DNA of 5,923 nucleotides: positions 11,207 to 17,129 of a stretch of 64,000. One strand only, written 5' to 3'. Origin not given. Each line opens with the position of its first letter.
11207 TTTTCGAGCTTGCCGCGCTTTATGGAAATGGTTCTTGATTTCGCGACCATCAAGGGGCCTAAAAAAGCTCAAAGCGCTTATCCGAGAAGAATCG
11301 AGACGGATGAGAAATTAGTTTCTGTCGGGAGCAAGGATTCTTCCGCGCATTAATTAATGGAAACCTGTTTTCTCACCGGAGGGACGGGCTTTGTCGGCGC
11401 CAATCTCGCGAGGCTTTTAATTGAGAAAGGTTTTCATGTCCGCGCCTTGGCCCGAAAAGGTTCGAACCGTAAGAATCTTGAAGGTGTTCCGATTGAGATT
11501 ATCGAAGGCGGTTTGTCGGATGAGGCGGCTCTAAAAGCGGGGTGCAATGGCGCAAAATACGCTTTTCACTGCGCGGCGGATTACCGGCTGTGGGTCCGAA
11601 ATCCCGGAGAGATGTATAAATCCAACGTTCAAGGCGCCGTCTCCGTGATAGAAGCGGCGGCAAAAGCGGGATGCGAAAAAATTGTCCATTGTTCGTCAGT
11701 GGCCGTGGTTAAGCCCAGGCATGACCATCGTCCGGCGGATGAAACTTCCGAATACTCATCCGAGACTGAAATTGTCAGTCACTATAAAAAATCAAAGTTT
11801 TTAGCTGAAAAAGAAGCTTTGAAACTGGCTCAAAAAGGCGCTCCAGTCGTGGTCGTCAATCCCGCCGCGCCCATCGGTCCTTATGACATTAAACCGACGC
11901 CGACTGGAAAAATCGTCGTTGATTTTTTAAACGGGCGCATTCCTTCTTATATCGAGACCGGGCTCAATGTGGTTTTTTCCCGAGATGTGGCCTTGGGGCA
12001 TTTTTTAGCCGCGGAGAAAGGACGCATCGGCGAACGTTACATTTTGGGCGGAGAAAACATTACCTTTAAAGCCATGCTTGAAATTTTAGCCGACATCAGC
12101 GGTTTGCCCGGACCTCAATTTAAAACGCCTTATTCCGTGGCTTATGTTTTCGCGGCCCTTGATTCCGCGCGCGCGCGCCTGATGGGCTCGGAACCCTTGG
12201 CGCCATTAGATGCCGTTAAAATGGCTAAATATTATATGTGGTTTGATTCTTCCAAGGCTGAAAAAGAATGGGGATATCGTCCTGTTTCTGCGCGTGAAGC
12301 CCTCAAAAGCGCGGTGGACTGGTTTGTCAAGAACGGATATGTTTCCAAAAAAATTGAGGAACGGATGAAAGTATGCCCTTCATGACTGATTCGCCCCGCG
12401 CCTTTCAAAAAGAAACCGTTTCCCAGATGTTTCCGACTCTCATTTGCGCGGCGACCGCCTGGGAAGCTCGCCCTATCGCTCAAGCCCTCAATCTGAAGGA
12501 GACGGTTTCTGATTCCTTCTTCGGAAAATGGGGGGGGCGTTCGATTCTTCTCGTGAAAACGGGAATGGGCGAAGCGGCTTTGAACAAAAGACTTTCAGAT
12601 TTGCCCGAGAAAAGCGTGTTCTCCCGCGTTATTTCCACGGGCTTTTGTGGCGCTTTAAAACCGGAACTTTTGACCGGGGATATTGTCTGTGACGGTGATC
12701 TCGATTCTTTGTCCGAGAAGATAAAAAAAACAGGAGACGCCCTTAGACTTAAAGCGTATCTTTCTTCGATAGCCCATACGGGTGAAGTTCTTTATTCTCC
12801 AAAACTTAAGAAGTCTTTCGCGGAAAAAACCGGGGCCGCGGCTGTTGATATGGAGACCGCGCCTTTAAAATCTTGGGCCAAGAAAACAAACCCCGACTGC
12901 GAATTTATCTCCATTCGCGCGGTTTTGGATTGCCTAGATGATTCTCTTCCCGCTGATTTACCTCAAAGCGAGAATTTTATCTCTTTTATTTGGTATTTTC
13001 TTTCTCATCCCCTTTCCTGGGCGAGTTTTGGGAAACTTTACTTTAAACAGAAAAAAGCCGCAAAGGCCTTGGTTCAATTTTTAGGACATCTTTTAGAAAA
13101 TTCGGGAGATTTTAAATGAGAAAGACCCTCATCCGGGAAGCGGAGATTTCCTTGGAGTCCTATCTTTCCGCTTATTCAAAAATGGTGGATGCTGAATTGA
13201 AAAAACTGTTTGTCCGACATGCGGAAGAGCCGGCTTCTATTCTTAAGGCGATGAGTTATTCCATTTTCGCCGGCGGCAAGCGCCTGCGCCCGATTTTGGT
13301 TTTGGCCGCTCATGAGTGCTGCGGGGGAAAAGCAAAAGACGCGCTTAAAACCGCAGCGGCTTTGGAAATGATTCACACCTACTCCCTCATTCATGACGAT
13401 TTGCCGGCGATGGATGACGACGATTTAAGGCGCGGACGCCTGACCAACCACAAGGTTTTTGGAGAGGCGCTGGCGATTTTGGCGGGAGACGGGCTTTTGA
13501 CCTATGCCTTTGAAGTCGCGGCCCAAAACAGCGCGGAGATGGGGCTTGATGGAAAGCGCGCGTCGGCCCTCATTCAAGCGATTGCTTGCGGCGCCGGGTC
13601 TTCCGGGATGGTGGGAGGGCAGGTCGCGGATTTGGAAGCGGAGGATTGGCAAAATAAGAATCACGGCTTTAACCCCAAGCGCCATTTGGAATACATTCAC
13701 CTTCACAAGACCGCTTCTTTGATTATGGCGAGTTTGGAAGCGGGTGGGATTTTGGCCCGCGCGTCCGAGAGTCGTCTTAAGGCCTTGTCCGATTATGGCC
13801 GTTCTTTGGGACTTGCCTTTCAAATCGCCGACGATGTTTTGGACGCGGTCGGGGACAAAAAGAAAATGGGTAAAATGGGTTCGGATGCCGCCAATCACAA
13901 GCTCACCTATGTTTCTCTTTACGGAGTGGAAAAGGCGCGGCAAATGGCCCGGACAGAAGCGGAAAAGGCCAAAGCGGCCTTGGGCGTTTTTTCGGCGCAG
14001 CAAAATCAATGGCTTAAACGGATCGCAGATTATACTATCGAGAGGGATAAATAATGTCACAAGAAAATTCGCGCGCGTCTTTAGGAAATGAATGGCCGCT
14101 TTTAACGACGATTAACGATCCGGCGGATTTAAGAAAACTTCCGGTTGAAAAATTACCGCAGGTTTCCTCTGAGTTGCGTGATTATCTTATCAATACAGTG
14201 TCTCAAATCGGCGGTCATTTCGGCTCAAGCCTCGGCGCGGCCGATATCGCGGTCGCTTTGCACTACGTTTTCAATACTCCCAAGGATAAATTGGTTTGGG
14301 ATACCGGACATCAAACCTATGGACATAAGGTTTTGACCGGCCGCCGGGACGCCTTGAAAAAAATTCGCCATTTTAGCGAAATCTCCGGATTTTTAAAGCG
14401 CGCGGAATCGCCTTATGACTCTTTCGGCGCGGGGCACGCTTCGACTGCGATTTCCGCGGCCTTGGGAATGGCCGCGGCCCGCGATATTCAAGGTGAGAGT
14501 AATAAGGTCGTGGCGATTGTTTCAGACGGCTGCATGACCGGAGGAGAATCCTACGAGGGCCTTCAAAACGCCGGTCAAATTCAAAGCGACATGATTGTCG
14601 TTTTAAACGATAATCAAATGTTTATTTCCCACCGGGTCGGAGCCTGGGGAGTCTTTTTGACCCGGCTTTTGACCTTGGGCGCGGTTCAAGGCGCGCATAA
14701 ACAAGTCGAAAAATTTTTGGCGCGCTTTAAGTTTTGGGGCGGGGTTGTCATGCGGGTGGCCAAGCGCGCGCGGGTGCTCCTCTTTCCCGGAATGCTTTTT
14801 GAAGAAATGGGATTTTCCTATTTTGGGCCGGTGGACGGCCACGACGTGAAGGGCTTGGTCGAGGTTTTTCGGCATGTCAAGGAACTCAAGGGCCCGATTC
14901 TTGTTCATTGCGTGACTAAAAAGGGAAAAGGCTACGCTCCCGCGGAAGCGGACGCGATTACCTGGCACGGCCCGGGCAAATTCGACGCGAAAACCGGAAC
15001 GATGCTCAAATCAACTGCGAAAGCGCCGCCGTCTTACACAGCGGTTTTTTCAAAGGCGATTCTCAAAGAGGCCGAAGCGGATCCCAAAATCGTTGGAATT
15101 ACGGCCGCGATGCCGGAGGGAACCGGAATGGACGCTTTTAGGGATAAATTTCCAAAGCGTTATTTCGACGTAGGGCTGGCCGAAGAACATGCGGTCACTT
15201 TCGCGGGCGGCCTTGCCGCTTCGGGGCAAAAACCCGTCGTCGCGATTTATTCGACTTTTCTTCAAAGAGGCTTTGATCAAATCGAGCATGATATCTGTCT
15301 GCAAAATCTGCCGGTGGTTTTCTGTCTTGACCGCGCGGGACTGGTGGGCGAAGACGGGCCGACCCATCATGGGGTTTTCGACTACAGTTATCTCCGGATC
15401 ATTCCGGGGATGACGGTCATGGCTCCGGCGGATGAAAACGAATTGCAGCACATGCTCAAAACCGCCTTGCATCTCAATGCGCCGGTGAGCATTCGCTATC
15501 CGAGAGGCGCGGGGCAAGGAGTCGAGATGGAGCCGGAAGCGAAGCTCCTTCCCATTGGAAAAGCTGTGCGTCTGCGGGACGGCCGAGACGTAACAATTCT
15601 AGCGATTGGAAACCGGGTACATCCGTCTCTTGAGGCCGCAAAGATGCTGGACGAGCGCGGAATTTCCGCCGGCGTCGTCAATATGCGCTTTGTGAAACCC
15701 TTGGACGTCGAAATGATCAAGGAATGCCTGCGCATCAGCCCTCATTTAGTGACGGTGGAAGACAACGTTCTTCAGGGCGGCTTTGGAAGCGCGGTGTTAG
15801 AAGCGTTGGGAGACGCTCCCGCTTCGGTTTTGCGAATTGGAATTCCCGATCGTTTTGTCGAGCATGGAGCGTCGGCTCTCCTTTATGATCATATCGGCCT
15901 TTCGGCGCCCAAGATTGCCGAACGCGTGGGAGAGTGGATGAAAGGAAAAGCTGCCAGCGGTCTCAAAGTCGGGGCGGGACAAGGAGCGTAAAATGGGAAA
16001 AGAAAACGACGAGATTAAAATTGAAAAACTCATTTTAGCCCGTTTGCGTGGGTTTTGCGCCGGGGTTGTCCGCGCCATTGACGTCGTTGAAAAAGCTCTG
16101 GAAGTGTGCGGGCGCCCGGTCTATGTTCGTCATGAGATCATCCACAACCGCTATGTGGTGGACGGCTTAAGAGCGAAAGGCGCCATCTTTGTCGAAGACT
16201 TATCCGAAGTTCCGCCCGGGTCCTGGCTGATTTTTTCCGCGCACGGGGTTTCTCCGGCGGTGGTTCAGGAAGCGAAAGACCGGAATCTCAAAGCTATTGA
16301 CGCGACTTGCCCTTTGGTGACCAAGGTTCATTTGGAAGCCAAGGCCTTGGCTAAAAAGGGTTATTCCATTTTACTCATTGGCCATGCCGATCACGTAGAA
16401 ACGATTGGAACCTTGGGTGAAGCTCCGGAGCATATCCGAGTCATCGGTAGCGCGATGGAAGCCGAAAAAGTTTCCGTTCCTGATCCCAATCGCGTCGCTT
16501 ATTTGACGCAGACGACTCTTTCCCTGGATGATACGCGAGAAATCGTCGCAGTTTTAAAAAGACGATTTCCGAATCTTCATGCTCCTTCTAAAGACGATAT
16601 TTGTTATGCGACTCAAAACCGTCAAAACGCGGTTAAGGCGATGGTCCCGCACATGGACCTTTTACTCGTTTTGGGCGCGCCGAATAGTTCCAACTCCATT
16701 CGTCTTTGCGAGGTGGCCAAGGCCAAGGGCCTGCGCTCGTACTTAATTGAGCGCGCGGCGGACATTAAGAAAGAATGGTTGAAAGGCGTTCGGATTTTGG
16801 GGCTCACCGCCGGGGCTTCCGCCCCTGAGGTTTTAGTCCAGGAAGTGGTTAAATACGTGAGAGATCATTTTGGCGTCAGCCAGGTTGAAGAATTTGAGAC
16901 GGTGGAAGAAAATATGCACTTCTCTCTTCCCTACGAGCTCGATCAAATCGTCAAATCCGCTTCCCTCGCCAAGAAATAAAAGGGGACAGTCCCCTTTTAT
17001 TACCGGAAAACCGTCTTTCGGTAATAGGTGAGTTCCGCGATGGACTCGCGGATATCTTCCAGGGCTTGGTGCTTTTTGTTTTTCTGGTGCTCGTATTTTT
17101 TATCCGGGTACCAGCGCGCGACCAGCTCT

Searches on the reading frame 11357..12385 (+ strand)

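Call 41: search_protein_families(library=pfam, proteins=[window:11357-12385:+], max_evalue=0.00001)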
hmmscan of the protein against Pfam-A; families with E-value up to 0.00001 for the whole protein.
window:11357-12385:+ (342 aa): 7 families
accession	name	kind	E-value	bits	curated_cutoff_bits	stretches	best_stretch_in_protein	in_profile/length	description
PF01370.27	Epimerase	-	1.1e-31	110.6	20.9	1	5-231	2-240/240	NAD dependent epimerase/dehydratase family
PF01073.25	3Beta_HSD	-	7.1e-20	71.6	22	1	6-156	2-159/280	3-beta hydroxysteroid dehydrogenase/isomerase family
PF07993.18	NAD_binding_4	-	1.7e-15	57.3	20.1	1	52-174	76-209/258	Male sterility protein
PF13460.12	NAD_binding_10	-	6.7e-13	49.3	27.2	1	8-169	1-143/184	NAD(P)H-binding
PF16363.11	GDP_Man_Dehyd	-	2.2e-10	41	27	1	6-177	2-188/332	GDP-mannose 4,6 dehydratase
PF05368.20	NmrA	-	3.3e-10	40.5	27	1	5-126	6-119/298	NmrA-like family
PF04321.23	RmlD_sub_bind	-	8.6e-06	25.5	27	0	5-156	4-138/287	RmlD substrate binding domain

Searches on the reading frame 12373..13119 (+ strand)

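Call 42: search_protein_families(library=pfam, proteins=[window:12373-13119:+], max_evalue=0.00001)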
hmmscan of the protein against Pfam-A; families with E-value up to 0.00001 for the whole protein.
window:12373-13119:+ (248 aa): 1 family
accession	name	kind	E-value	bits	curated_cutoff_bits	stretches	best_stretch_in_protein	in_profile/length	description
PF01048.26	PNP_UDP_1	-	3.3e-13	50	25.1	1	24-106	4-93/233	Phosphorylase superfamily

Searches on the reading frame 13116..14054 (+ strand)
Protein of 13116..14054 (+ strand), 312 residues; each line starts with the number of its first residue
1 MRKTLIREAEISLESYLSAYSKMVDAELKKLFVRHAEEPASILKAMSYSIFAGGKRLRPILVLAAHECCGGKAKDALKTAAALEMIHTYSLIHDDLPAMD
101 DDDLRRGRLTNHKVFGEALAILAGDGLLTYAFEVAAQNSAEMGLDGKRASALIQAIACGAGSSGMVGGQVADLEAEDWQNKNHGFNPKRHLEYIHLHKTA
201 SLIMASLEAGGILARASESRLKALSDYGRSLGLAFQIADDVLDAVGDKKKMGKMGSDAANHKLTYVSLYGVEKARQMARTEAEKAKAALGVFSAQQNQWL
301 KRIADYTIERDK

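Call 42: search_protein_families(library=pfam, proteins=[window:13116-14054:+], max_evalue=0.00001)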
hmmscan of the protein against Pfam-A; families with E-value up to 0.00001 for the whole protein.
window:13116-14054:+ (312 aa): 1 family
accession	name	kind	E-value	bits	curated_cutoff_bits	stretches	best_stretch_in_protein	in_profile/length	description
PF00348.22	polyprenyl_synt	-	3.9e-57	193.8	27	1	42-283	4-231/251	Polyprenyl synthetase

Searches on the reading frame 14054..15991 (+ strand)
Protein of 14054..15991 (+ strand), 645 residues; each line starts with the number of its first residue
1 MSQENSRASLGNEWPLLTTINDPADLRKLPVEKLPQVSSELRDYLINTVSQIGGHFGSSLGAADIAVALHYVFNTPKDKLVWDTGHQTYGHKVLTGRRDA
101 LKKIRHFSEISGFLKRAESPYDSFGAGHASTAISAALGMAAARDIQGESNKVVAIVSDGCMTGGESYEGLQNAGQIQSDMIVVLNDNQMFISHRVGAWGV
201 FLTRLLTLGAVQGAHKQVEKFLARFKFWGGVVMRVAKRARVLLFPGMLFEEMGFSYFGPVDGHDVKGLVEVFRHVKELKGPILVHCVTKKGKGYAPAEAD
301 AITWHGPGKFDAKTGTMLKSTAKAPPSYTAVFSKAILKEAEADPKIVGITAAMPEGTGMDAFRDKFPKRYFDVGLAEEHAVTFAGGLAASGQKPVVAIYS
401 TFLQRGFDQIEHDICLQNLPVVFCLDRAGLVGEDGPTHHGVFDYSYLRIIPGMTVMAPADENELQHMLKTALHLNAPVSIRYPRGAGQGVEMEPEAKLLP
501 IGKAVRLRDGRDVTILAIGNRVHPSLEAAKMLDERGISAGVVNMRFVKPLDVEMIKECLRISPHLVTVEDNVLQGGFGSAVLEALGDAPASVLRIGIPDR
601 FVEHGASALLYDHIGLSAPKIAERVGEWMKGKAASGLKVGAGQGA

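Call 42: search_protein_families(library=pfam, proteins=[window:14054-15991:+], max_evalue=0.00001)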
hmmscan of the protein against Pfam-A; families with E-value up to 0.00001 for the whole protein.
window:14054-15991:+ (645 aa): 4 families
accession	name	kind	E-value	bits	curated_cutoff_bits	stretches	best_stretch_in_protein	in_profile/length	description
PF13292.11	DXP_synthase_N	-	2.8e-105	351.9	21.2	1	17-288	1-274/274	1-deoxy-D-xylulose-5-phosphate synthase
PF02779.29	Transket_pyr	-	5e-49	166.7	27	1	326-486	3-171/174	Transketolase, pyrimidine binding domain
PF02780.25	Transketolase_C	-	3.2e-34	118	25.9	1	502-621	1-124/124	Transketolase, C-terminal domain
PF00456.26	Transketolase_N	-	2e-06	27.5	22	0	46-193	14-189/334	Transketolase, thiamine diphosphate binding domain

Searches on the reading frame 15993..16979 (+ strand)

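Call 42: search_protein_families(library=pfam, proteins=[window:15993-16979:+], max_evalue=0.00001)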
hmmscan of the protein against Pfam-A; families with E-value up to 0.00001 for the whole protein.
window:15993-16979:+ (328 aa): 1 family
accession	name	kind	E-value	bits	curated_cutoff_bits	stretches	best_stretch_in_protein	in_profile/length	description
PF02401.23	LYTB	-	8.6e-94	314.2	24.5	1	14-289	2-266/267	LytB protein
